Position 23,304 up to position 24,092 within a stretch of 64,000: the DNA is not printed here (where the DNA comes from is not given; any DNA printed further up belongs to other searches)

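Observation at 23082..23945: Coiled-coil / PD-(D/E)xK-like gene sitting exactly between the two halves of a BcrAD/BadFG-activase - DUF2229 pair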

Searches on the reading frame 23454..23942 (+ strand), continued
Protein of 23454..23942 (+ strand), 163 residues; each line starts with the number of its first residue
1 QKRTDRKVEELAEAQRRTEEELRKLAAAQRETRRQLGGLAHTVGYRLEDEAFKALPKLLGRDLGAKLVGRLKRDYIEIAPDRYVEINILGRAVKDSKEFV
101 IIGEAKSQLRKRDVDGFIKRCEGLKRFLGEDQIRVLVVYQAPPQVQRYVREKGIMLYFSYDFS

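Call 33: find_related_loci(query=A2, collection=genome_contigs, flank=5000)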
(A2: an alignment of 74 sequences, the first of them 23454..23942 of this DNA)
Query A2 (163 aa) in genome_contigs; peptide patterns used: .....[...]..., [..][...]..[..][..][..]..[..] (x = any residue, [..] = any of these).
125 stretches matched a pattern; 104 encode a relative of the query (tblastn E <= 1e-3); the best 80 are kept; 80 distinct loci.
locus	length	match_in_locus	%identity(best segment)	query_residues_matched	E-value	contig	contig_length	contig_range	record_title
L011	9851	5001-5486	65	1-162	2e-69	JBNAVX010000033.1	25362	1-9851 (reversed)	MAG: Thermodesulfovibrionales bacterium isolate Kamch4342-D-MF-049 bin31.fa-33, whole genome shotgun sequence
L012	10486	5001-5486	65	1-162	9e-68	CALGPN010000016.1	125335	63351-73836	MAG: uncultured Desulfosoma sp. isolate N1_Bin_METABAT__187_1 genome assembly, contig: c_000000997056, whole genome shot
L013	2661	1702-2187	60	1-162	2e-67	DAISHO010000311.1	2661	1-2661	MAG TPA_asm: Thermodesulfovibrionales bacterium isolate CTOTU1358 NODE_2608_length_2661_cov_4.298926, whole genome shotg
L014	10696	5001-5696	62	1-162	3e-65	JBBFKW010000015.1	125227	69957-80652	MAG: Desulfosoma sp. isolate Uz-U4-09 NODE_199_length_125227_cov_27.876083, whole genome shotgun sequence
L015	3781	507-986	58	3-162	2e-64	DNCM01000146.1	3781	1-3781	MAG TPA_asm: bacterium isolate UBA9088 contig_2938, whole genome shotgun sequence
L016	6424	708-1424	62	1-162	2e-64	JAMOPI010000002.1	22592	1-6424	MAG: Candidatus Desulfofervidaceae bacterium isolate 4559-240_metabat1_scaf2bin.031 4559-240_scaffold_1114_c1, whole gen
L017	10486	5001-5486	56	1-162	1e-63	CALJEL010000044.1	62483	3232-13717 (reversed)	MAG: uncultured bacterium isolate S1_Bin_METABAT__318_1 genome assembly, contig: c_000001072289, whole genome shotgun se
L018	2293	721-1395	56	3-162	3e-61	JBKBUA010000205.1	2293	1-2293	MAG: Thermodesulfovibrionales bacterium isolate 21H_023.bin.63 NODE_207_length_2293_cov_5.158394, whole genome shotgun s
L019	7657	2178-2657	57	3-162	3e-60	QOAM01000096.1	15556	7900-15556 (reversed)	MAG: Thermodesulfatator sp. isolate MAG 95 Ga0232637_10000280, whole genome shotgun sequence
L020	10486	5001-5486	53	1-162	2e-57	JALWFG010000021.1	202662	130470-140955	MAG: Candidatus Desulfofervidaceae bacterium isolate T11_metabat2_scaf2bin.034 T11_NODE_8_length_202662_cov_13.875952, w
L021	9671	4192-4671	55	3-162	4e-57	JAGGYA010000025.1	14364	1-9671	MAG: Candidatus Calescamantes bacterium isolate AUK166 PB_MBMC_120_c_000000000008, whole genome shotgun sequence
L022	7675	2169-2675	56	1-162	4e-57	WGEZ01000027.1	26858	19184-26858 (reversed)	MAG: Nitrospirae bacterium isolate S146_64 k151_227360, whole genome shotgun sequence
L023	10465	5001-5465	55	8-162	3e-56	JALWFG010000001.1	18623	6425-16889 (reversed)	MAG: Candidatus Desulfofervidaceae bacterium isolate T11_metabat2_scaf2bin.034 T11_NODE_1046_length_18623_cov_14.943177,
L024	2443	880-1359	52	3-162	3e-56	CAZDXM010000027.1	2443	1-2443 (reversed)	MAG TPA_asm: uncultured Thermodesulfovibrio sp. isolate SRP231805_co4_16 genome assembly, contig: k141_94468, whole geno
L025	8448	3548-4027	53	3-162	2e-55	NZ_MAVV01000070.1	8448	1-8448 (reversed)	Thermodesulfovibrio sp. N1 contig00070, whole genome shotgun sequence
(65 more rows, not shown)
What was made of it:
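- The family is concentrated in thermophiles (call 33).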

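Call 49: find_related_loci(query=A2, collection=viral_contigs, flank=5000)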
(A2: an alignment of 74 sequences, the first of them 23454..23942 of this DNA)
Query A2 (163 aa) in viral_contigs; peptide patterns used: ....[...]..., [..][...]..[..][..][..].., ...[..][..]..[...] (x = any residue, [..] = any of these).
74 stretches matched a pattern; 1 encode a relative of the query (tblastn E <= 1e-3); 1 distinct loci.
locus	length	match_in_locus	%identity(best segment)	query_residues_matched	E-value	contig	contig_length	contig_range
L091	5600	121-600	53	3-162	1e-57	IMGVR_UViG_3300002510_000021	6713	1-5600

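Call 50: search_dna_similar(query=window:23532-23942:+, collection=plasmids, mode=protein, max_evalue=0.001)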
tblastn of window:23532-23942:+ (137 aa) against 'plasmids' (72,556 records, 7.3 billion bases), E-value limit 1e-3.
No match.

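Call 51: search_dna_similar(query=window:23532-23942:+, collection=phages, mode=protein, max_evalue=0.001)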
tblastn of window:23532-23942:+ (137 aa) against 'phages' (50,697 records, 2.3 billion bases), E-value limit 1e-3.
No match.
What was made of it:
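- Closest known: Free-standing homing endonuclease genes, such as phage T4 seg and mob genes, and the PD-. Different: The gene is chromosomal and absent from phages and plasmids (calls 49-51).
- Tried and rejected: Carriage on a mobile element was therefore rejected (calls 49-51).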

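Call 80: search_protein_representatives(protein=window:23532-23942:+)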
Query: 137 residues. Proteins with E-value up to 0.001 (for the whole library): 688; up to 1e-10: 325; up to 1e-30: 28. The best 150 are listed.
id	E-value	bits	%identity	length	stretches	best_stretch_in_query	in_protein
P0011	2.6e-50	186.2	63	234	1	3-136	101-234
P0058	2.1e-46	173.6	60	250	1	6-136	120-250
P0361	2.0e-43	163.9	56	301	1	7-136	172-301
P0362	9.4e-43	161.8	58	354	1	8-135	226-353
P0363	3.8e-40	153.3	52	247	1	6-135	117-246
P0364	7.6e-40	152.4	55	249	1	5-136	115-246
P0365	2.8e-39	150.5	53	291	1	6-135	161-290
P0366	1.0e-38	148.7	51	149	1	8-136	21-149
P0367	3.6e-38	147.0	52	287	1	3-136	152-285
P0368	4.4e-38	146.7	52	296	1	4-135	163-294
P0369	1.3e-37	145.2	53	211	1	4-135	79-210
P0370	2.8e-37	144.1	50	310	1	4-136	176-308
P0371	3.2e-37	143.9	52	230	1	3-136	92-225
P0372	1.6e-35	138.4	49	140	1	3-136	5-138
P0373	1.8e-35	138.2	49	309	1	3-136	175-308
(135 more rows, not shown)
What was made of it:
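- On DUF3782 + DUF8196 coiled-coil endonuclease-like family: An exhaustive phmmer search finds 688 clusters in which the domain is always C-terminal (call 80).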

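Call 89: fold_search(model_id=the predicted structure, library=viral)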
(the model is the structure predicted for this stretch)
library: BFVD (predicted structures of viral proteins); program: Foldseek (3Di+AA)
matches with E <= 10: 1019; with E <= 0.001: 6
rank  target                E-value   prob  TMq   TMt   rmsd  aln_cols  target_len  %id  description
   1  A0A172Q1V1            2.3e-04  1.00  0.38  0.34   8.1       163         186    9  Uncharacterized protein [Escherichia phage MX01]
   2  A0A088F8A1            4.1e-04  1.00  0.52  0.56   3.9       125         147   11  (no name in the UniProt tables at hand)
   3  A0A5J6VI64            4.1e-04  1.00  0.33  0.27   3.7        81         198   21  Restriction endonuclease type IV Mrr domain-containing protein [Megaviridae environmental sample]
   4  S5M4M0                6.8e-04  1.00  0.44  0.29   5.3       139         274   13  Uncharacterized protein [Bacillus phage JL]
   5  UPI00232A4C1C         7.3e-04  1.00  0.38  0.25   6.2       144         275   12  (no name look-up for this kind of identifier)
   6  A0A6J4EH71            7.8e-04  1.00  0.44  0.32   7.0       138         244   17  (no name in the UniProt tables at hand)
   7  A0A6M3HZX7            1.1e-03  1.00  0.44  0.58   5.6       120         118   11  (no name in the UniProt tables at hand)
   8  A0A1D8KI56            1.5e-03  1.00  0.42  0.35   5.6       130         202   15  Uncharacterized protein [Synechococcus phage S-CAM1]
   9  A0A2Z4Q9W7            1.6e-03  0.99  0.38  0.30  10.6       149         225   17  (no name in the UniProt tables at hand)
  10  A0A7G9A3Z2            1.9e-03  1.00  0.41  0.25   5.1       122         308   12  Uncharacterized protein [Bacteriophage sp.]
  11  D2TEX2                2.2e-03  0.97  0.34  0.11   8.7       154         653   13  (no name in the UniProt tables at hand)
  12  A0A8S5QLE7            2.3e-03  1.00  0.40  0.27   4.9       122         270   16  Restriction endonuclease [Siphoviridae sp. ctVCm11]
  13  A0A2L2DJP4            2.3e-03  1.00  0.41  0.34   6.4       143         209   15  CDAN1-interacting nuclease 1 [Acanthamoeba polyphaga mimivirus]
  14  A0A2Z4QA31            2.5e-03  0.99  0.35  0.27   6.9       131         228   19  (no name in the UniProt tables at hand)
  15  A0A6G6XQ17            3.2e-03  1.00  0.54  0.34   6.3       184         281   15  (no name in the UniProt tables at hand)
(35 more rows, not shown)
